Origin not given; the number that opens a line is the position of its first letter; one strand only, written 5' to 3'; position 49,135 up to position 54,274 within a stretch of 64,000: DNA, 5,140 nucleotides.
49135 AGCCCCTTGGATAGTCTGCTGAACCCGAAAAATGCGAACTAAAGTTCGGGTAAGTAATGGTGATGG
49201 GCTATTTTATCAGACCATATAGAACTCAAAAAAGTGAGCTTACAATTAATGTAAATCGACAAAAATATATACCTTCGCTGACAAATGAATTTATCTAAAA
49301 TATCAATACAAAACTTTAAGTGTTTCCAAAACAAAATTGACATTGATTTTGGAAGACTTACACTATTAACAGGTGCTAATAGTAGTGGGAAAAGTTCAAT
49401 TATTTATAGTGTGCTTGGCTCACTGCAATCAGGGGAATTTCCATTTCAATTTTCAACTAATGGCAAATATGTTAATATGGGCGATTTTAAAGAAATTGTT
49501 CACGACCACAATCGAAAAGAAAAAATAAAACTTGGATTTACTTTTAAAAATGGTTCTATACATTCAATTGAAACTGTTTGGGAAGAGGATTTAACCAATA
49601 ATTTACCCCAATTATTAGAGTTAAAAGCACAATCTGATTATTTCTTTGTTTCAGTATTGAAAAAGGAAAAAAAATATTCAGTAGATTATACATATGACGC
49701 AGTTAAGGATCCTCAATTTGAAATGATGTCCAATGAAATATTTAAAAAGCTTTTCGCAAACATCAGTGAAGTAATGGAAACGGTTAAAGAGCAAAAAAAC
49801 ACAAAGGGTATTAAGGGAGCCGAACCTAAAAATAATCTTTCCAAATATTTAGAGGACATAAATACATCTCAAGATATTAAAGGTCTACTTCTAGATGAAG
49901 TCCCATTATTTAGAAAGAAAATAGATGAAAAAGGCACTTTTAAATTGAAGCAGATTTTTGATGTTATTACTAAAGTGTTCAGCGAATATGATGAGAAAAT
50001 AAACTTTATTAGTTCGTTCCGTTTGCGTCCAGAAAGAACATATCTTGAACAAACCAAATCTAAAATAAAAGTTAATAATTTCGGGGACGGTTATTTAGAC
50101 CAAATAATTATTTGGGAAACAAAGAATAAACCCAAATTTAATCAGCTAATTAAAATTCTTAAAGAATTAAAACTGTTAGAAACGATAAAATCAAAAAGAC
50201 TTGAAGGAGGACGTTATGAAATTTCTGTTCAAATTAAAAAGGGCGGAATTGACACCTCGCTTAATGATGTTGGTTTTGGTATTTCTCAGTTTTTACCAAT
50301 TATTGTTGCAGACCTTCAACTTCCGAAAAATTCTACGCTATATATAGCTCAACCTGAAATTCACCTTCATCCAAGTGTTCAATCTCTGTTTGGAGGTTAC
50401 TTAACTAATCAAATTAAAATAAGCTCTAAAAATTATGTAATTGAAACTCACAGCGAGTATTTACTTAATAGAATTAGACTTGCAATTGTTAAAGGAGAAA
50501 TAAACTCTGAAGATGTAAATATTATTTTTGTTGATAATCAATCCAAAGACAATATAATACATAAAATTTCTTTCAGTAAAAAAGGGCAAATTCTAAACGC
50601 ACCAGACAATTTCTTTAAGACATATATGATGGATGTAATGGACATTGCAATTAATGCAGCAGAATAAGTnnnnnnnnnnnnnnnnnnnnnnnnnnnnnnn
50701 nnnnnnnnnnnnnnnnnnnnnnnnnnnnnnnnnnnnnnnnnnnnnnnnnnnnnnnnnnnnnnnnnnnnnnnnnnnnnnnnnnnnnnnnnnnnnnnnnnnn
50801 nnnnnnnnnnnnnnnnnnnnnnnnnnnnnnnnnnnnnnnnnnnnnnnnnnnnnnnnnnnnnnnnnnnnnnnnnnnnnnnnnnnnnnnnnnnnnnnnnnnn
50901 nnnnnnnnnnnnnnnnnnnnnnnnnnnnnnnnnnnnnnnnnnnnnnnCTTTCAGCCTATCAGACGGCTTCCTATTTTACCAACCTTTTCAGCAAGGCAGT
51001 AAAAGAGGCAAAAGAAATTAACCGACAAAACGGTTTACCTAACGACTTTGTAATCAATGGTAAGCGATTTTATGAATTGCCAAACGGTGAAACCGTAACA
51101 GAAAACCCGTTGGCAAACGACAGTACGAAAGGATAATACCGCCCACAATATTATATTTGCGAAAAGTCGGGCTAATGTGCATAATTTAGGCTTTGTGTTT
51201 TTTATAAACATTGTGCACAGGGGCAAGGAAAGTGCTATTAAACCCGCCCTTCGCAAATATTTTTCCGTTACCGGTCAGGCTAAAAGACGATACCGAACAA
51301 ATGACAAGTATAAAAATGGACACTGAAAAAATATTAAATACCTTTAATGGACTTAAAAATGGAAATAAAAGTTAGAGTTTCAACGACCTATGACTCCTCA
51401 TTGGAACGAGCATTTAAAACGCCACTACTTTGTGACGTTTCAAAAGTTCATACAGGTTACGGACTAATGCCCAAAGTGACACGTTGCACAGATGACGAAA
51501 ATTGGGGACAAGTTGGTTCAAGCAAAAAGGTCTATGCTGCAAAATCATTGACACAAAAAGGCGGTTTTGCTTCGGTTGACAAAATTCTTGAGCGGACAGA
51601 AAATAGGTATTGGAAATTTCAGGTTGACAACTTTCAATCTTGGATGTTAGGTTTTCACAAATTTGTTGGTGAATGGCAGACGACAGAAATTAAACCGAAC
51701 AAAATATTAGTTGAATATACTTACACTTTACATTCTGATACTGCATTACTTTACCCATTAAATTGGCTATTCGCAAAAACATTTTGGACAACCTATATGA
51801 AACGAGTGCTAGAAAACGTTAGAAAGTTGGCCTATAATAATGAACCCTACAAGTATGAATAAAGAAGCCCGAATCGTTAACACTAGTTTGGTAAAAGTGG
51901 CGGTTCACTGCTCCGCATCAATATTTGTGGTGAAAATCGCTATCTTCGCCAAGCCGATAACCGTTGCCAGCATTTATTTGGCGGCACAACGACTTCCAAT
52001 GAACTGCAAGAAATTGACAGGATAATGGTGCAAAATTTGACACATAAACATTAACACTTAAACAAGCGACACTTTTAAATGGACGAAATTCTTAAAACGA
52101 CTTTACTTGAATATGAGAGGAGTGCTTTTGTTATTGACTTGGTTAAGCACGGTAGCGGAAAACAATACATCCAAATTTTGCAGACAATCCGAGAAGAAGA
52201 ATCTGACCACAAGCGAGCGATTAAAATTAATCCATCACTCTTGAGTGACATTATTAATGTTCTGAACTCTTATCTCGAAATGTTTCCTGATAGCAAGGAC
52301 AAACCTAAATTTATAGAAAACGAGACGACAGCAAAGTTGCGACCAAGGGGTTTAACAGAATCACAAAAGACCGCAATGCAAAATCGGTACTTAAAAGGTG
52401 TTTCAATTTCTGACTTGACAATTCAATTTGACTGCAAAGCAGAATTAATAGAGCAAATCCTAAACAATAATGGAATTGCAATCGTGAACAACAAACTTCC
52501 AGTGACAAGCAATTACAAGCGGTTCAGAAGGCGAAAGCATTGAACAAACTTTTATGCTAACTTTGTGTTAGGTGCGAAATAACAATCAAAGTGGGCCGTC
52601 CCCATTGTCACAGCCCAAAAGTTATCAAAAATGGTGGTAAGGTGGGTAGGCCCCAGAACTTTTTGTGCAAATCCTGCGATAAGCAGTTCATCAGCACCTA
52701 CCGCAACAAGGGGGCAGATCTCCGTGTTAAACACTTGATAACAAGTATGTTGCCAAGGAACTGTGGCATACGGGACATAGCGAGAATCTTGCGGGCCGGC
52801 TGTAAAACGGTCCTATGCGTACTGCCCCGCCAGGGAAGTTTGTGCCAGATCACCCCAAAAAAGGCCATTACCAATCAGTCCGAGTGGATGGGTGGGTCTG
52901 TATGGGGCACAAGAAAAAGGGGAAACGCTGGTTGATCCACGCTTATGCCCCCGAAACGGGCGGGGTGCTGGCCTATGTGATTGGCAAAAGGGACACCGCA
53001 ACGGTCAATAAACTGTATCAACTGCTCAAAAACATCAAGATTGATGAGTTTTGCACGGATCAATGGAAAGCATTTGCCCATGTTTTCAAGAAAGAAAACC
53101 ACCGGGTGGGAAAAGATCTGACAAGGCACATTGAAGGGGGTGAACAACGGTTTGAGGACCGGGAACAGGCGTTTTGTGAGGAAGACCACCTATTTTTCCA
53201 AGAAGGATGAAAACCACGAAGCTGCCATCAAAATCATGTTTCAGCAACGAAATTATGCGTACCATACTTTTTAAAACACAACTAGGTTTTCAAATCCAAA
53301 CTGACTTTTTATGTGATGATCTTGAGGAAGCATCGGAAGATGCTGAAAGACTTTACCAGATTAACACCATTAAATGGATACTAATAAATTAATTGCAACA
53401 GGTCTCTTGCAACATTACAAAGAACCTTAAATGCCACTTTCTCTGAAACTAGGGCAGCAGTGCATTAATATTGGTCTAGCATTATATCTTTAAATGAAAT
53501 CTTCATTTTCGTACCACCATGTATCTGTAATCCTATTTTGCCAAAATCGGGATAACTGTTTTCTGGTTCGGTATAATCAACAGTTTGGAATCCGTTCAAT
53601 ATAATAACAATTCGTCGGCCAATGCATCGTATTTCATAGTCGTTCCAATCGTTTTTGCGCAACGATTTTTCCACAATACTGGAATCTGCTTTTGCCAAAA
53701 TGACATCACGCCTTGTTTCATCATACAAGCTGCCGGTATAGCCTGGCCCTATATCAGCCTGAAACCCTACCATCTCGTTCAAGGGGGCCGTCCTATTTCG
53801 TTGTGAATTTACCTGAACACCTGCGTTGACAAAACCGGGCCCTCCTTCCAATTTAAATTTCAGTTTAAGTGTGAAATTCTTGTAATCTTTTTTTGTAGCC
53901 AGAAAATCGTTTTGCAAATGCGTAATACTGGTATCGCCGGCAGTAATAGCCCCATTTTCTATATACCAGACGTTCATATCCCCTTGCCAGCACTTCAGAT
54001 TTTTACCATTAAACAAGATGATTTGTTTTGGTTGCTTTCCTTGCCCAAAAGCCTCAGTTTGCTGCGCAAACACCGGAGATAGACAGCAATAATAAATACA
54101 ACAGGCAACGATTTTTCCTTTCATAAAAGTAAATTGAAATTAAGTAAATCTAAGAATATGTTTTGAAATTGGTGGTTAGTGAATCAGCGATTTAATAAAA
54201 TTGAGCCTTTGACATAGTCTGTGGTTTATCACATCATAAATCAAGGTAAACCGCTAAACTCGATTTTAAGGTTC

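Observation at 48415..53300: Low-GC defence-like island: AAA_21 ATPase plus a coupled small gene, flanked by an integrase remnant and a degenerate IS1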

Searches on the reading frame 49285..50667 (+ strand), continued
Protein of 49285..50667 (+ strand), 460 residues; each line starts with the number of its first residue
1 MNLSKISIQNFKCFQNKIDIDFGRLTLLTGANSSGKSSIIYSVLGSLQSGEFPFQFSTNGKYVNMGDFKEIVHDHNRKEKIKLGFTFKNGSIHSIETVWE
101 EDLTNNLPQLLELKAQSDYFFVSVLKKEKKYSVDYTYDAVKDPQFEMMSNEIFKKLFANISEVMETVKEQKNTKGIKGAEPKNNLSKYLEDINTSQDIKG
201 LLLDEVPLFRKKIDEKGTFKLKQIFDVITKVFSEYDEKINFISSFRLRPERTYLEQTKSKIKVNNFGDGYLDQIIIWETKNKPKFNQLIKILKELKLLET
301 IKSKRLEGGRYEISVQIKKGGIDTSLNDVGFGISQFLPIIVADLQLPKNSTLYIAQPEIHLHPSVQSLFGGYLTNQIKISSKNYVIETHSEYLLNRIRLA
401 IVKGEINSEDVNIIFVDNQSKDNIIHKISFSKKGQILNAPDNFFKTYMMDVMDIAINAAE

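Call 87: find_encoding_contigs(protein=P0392, flank=5000, max_places=2)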
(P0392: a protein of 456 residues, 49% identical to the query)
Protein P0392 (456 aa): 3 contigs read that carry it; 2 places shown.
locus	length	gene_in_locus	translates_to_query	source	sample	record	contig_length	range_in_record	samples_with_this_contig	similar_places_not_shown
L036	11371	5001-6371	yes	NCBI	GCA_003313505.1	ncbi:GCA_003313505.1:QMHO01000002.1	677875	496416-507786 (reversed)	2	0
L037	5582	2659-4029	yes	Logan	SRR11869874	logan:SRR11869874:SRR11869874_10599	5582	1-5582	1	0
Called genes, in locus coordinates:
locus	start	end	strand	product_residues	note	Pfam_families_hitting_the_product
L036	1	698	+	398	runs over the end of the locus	PF00989:PAS, PF08448:PAS_4 (weak), PF13188:PAS_8 (faint), PF24820:Diguanyl_cycl_sensor (weak), PF13426:PAS_9, PF00512:HisKA, PF02518:HATPase_c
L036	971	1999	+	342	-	PF00072:Response_reg, PF00027:cNMP_binding, PF13545:HTH_Crp_2, PF00325:Crp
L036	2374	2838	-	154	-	PF00293:NUDIX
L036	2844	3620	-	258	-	PF03372:Exo_endo_phos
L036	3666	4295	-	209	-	PF13628:DUF4142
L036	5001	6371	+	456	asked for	PF02463:SMC_N (weak), PF13175:AAA_15, PF13476:AAA_23, PF13304:AAA_21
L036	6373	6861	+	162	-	-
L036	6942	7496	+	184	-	-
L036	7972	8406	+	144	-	PF00389:2-Hacid_dh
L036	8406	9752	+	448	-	PF04055:Radical_SAM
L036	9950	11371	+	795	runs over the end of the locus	PF12156:ATPase-cat_bd, PF00403:HMA (weak), PF00122:E1-E2_ATPase, PF00702:Hydrolase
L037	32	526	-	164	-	PF00293:NUDIX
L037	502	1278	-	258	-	PF03372:Exo_endo_phos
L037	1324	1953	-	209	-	PF13628:DUF4142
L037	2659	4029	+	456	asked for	PF02463:SMC_N (weak), PF13175:AAA_15, PF13476:AAA_23, PF13304:AAA_21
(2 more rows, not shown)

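Call 88: find_encoding_contigs(protein=P0302, flank=5000, max_places=2)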
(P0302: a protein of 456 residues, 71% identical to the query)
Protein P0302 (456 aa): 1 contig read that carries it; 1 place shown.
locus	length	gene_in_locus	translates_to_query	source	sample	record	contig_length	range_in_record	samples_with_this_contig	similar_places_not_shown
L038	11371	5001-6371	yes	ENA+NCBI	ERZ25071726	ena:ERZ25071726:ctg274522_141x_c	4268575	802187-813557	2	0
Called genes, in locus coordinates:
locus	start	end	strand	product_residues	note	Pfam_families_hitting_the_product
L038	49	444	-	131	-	PF00072:Response_reg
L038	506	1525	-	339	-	PF04166:PdxA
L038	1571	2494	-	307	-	PF03279:Lip_A_acyltrans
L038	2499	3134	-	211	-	PF05685:Uma2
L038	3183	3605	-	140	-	PF20033:DUF6438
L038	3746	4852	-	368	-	PF04055:Radical_SAM, PF19288:CofH_C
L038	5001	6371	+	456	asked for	PF02463:SMC_N (weak), PF13175:AAA_15, PF13476:AAA_23, PF13555:AAA_29 (faint), PF13304:AAA_21, PF12476:DUF3696 (faint)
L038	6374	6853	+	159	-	-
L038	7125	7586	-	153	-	PF01850:PIN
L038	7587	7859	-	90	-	-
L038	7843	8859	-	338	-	PF00145:DNA_methylase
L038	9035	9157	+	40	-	-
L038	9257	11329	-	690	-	PF01839:FG-GAP (faint), PF08309:LVIVD, PF13517:FG-GAP_3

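Call 95: find_homologous_proteins(query=L038:7125-7586:-, max_evalue=0.00001)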
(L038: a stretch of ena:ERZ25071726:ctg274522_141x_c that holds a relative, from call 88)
Query L038:7125-7586:- (153 aa): 2567 proteins with E <= 0.00001 among 2773 candidates; the best 120 are listed.
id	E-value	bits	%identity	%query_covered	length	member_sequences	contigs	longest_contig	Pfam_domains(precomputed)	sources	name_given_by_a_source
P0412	1.7e-87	308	97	100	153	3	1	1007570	PF01850.28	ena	-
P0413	3.8e-87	307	95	100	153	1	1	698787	PF01850.28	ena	-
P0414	4.9e-83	294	92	100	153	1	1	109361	PF01850.28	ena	-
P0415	1.7e-76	273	86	100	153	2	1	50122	PF01850.28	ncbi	-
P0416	4.7e-75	268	83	100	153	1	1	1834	PF01850.28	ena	-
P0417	1.0e-74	267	84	100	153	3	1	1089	PF01850.28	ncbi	-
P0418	1.9e-74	266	82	100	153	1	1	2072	PF01850.28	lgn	-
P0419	7.5e-74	264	84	100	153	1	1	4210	PF01850.28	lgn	-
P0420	9.0e-74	264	81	100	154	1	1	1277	PF01850.28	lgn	-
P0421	9.3e-74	264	81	100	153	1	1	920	PF01850.28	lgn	-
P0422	1.6e-73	263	82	100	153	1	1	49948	PF01850.28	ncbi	-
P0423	2.1e-73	263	82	100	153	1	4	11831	PF01850.28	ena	-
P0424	3.1e-72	259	80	100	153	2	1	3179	PF01850.28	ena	-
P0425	8.8e-72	258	82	100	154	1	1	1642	PF01850.28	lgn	-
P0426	1.9e-71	256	82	100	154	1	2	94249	PF01850.28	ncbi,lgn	-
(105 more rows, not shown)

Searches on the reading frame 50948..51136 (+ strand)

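Call 9: search_protein_families(library=ncbifam, proteins=[window:50948-51136:+], max_evalue=0.1)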
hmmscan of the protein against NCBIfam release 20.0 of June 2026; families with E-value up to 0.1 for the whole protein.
window:50948-51136:+ (62 aa): 0 families

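Call 10: search_protein_families(library=phrogs, proteins=[window:50948-51136:+], max_evalue=0.1)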
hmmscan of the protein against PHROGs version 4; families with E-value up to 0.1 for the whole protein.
window:50948-51136:+ (62 aa): 1 family
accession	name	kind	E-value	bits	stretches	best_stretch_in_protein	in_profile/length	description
phrog_31013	-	unknown function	0.071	14.4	0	35-54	23-42/72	-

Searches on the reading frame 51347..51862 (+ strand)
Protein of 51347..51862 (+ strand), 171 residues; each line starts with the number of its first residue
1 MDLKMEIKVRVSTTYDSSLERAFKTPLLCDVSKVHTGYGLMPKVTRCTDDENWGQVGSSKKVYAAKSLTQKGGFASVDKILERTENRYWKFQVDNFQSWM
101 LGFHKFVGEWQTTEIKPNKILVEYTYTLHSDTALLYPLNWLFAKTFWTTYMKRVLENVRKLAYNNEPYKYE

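Call 3: search_protein_families(library=pfam, proteins=[window:51347-51862:+], max_evalue=0.01)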
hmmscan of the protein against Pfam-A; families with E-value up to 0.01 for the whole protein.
window:51347-51862:+ (171 aa): 1 family
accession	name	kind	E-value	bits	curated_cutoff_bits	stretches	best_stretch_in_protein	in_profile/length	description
PF10604.15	Polyketide_cyc2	-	4.3e-08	34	27.4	1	8-161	3-140/142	Polyketide cyclase / dehydrase and lipid transport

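Call 4: search_protein_families(library=padloc, proteins=[window:51347-51862:+], max_evalue=1)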
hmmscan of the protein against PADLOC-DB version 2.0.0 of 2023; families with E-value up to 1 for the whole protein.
window:51347-51862:+ (171 aa): 0 families

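Call 9: search_protein_families(library=ncbifam, proteins=[window:51347-51862:+], max_evalue=0.1)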
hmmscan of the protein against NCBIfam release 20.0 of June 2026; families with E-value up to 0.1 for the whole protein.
window:51347-51862:+ (171 aa): 0 families

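Call 10: search_protein_families(library=phrogs, proteins=[window:51347-51862:+], max_evalue=0.1)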
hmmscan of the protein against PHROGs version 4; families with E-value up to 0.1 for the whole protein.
window:51347-51862:+ (171 aa): 1 family
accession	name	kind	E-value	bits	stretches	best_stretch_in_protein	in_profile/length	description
phrog_22273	-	unknown function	0.097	13.7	0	133-151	3-21/67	-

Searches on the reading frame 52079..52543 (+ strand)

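Call 3: search_protein_families(library=pfam, proteins=[window:52079-52543:+], max_evalue=0.01)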
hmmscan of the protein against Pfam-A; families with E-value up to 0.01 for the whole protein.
window:52079-52543:+ (154 aa): 0 families

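Call 4: search_protein_families(library=padloc, proteins=[window:52079-52543:+], max_evalue=1)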
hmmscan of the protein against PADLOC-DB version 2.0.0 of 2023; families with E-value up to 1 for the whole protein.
window:52079-52543:+ (154 aa): 1 family
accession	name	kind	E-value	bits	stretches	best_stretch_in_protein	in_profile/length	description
PDLC04539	PDC-M24B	-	0.0033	15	1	115-154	73-113/255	-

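Call 9: search_protein_families(library=ncbifam, proteins=[window:52079-52543:+], max_evalue=0.1)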
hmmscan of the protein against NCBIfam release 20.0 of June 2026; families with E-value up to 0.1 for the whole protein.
window:52079-52543:+ (154 aa): 1 family
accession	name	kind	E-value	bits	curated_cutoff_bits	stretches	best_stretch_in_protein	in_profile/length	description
TIGR04000.1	thiol_BshB2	equivalog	0.093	12.4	195.25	0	75-128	47-99/217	bacillithiol biosynthesis deacetylase BshB2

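Call 10: search_protein_families(library=phrogs, proteins=[window:52079-52543:+], max_evalue=0.1)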
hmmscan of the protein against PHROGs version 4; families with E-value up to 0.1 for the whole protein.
window:52079-52543:+ (154 aa): 1 family
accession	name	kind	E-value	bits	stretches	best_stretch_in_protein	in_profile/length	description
phrog_5059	-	unknown function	0.052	13.9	1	114-154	74-112/259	-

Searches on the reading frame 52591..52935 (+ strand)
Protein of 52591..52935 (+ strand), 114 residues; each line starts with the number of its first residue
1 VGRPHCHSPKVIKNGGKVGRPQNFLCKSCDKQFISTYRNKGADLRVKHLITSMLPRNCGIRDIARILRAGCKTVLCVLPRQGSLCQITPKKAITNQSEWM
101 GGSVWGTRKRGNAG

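Call 3: search_protein_families(library=pfam, proteins=[window:52591-52935:+], max_evalue=0.01)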
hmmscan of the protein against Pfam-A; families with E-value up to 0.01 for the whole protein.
window:52591-52935:+ (114 aa): 2 families
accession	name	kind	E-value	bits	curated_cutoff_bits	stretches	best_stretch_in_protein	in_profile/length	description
PF03811.18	Zn_ribbon_InsA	-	0.00096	19.3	26.1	1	4-29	9-34/35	InsA N-terminal domain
PF12759.13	HTH_Tnp_IS1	-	0.0034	17.4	24.9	1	46-77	10-41/46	InsA C-terminal domain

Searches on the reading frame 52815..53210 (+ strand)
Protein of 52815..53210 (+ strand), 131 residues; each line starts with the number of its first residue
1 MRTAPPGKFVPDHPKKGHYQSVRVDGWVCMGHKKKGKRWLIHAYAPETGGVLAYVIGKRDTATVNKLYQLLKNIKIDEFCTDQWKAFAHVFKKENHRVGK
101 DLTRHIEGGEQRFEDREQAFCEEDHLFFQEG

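Call 3: search_protein_families(library=pfam, proteins=[window:52815-53210:+], max_evalue=0.01)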
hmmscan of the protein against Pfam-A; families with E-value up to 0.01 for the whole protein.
window:52815-53210:+ (131 aa): 1 family
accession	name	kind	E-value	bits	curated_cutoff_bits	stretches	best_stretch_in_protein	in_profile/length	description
PF03400.19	DDE_Tnp_IS1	-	3.4e-15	57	24.1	1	26-109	10-92/131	IS1 transposase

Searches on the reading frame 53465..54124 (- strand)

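Call 3: search_protein_families(library=pfam, proteins=[window:53465-54124:-], max_evalue=0.01)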
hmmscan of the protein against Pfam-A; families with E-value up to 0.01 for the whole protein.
window:53465-54124:- (219 aa): 1 family
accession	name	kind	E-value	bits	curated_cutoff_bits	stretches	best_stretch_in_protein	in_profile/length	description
PF06439.18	3keto-disac_hyd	-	5.3e-35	121.6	26.8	1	36-216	4-186/187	3-keto-disaccharide hydrolase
